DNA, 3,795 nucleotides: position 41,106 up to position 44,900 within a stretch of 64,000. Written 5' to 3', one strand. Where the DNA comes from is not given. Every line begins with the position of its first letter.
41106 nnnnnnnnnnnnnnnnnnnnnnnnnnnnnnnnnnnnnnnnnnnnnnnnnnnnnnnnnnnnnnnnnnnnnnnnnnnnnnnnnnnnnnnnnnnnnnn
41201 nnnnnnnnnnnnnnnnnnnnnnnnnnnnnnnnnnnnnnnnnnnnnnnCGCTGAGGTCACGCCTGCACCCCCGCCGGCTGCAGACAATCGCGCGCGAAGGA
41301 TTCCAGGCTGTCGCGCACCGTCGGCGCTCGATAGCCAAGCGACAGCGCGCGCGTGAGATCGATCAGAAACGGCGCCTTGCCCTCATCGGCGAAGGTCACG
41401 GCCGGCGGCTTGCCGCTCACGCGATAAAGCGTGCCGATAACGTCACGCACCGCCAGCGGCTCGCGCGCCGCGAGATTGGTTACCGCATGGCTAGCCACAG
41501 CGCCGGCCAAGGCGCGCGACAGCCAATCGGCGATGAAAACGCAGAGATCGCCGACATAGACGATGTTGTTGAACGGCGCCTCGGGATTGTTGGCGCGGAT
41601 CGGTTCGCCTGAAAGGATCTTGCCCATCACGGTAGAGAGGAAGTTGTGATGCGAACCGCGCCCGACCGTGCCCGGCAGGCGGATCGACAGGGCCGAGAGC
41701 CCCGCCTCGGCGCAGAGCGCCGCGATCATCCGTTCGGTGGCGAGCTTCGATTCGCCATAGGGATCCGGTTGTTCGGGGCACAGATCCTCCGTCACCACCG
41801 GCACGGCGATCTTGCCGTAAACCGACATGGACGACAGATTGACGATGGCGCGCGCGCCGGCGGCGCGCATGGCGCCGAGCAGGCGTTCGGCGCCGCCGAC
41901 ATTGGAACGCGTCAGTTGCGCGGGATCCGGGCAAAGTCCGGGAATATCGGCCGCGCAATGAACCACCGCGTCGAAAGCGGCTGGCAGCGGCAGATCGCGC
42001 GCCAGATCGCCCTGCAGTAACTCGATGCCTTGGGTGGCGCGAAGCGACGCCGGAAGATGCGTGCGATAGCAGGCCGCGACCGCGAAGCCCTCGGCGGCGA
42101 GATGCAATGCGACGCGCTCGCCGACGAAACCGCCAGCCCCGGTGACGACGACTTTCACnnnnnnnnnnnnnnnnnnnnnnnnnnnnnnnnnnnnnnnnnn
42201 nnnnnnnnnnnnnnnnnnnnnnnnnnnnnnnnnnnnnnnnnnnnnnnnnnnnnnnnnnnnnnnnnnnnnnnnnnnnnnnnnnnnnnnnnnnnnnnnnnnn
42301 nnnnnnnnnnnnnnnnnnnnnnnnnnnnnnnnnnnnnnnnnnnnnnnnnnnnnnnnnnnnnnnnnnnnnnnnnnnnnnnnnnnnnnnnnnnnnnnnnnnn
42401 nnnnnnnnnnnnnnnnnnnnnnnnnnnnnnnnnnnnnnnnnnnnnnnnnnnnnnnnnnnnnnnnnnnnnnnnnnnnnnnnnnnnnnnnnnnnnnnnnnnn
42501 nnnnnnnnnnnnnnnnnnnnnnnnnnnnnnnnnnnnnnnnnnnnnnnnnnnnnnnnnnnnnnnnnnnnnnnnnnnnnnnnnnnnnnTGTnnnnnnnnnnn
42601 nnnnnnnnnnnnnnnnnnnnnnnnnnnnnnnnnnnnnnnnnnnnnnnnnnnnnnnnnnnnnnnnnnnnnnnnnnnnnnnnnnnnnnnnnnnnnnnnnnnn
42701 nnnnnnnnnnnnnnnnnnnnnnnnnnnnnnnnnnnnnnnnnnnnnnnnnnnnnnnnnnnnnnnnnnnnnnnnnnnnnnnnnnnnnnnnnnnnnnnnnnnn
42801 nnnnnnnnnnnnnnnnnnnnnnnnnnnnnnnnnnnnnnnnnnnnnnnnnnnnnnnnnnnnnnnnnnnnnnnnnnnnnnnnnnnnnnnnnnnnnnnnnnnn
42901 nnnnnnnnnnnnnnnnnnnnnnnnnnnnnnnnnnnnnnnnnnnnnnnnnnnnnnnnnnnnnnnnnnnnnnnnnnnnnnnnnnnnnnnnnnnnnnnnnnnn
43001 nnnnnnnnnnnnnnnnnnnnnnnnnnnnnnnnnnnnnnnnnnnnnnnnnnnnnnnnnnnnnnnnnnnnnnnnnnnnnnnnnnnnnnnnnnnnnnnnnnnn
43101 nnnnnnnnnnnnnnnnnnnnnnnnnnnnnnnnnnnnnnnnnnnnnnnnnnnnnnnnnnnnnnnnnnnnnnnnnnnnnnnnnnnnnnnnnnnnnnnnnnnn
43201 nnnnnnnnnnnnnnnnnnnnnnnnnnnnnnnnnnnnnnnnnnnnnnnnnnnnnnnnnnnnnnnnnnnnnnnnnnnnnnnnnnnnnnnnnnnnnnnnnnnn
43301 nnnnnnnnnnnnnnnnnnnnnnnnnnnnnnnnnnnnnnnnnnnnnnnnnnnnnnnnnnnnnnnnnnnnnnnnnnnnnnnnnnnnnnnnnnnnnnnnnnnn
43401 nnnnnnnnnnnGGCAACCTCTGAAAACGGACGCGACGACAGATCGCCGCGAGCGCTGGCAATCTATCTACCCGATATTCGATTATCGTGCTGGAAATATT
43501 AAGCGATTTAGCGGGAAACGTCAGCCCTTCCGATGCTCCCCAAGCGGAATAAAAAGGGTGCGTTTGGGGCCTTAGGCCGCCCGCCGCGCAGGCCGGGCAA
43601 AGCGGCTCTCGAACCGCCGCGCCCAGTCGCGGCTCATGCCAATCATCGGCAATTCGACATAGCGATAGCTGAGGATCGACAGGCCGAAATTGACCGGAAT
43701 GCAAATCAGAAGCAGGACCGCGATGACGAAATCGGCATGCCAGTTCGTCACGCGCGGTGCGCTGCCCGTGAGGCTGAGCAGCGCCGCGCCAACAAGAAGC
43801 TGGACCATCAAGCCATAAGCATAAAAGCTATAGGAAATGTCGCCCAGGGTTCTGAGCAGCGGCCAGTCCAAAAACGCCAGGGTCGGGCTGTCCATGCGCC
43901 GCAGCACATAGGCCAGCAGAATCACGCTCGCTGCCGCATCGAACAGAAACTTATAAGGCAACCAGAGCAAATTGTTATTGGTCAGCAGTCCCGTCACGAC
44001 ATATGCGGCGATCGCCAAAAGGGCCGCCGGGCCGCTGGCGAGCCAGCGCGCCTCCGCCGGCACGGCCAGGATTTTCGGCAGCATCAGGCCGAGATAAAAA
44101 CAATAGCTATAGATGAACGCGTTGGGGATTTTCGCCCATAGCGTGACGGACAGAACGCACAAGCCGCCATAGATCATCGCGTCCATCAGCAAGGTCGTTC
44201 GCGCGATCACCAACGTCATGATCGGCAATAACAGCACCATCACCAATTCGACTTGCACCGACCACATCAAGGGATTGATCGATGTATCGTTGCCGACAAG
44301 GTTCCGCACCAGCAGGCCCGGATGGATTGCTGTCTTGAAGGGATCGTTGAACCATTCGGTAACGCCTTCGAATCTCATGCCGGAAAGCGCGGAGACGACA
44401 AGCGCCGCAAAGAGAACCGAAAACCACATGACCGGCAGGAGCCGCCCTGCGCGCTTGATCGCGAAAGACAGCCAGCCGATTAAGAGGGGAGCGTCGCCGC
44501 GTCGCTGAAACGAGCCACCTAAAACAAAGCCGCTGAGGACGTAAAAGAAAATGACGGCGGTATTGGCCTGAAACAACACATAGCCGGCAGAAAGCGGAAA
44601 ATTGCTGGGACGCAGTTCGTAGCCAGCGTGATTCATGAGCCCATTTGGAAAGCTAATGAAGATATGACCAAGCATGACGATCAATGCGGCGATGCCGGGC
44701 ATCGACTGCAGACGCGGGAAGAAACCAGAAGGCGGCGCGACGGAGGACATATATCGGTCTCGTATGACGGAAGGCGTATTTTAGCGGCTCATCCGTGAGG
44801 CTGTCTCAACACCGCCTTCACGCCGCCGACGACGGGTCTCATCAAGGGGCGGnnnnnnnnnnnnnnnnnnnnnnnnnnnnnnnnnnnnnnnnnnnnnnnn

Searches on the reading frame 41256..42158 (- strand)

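Call 79: search_protein_families(library=pfam, proteins=[window:41256-42158:-], max_evalue=0.001)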
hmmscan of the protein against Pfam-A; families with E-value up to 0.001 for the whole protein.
window:41256-42158:- (300 aa): 8 families
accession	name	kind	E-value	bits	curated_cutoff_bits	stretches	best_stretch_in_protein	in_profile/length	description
PF01370.27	Epimerase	-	7.4e-28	98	20.9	1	3-209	1-221/240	NAD dependent epimerase/dehydratase family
PF16363.11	GDP_Man_Dehyd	-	2.4e-12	47.4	27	1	5-173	2-192/332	GDP-mannose 4,6 dehydratase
PF04321.23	RmlD_sub_bind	-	5.7e-09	35.9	27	1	1-188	1-174/287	RmlD substrate binding domain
PF13460.12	NAD_binding_10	-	9.2e-09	35.9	27.2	1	7-146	1-132/184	NAD(P)H-binding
PF01073.25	3Beta_HSD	-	1.6e-07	31.1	22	1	4-204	1-220/280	3-beta hydroxysteroid dehydrogenase/isomerase family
PF07993.18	NAD_binding_4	-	0.00027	20.6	20.1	0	61-164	88-207/258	Male sterility protein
PF05368.20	NmrA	-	0.00069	19.7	27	1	2-65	4-70/298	NmrA-like family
PF00106.31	adh_short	-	0.0009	19.2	26.6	0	3-57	3-63/195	short chain dehydrogenase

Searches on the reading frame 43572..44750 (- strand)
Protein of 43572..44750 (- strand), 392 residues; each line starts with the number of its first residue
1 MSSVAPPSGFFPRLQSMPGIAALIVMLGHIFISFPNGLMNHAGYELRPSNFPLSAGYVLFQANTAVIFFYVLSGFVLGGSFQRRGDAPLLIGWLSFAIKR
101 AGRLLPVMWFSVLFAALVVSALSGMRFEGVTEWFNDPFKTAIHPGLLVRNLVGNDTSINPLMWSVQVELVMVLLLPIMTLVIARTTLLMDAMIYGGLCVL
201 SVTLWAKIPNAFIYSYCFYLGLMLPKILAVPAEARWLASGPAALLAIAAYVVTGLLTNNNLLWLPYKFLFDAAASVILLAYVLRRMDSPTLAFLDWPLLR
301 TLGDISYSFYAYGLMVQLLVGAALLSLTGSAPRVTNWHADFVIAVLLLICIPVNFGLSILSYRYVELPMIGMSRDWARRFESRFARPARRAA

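Call 7: search_protein_families(library=pfam, proteins=[window:43572-44750:-], max_evalue=0.01)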
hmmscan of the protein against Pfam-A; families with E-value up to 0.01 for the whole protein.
window:43572-44750:- (392 aa): 1 family
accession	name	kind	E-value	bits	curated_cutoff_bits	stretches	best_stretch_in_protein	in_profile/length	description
PF01757.29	Acyl_transf_3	-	1.5e-16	60.8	31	1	19-352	9-321/326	Acyltransferase domain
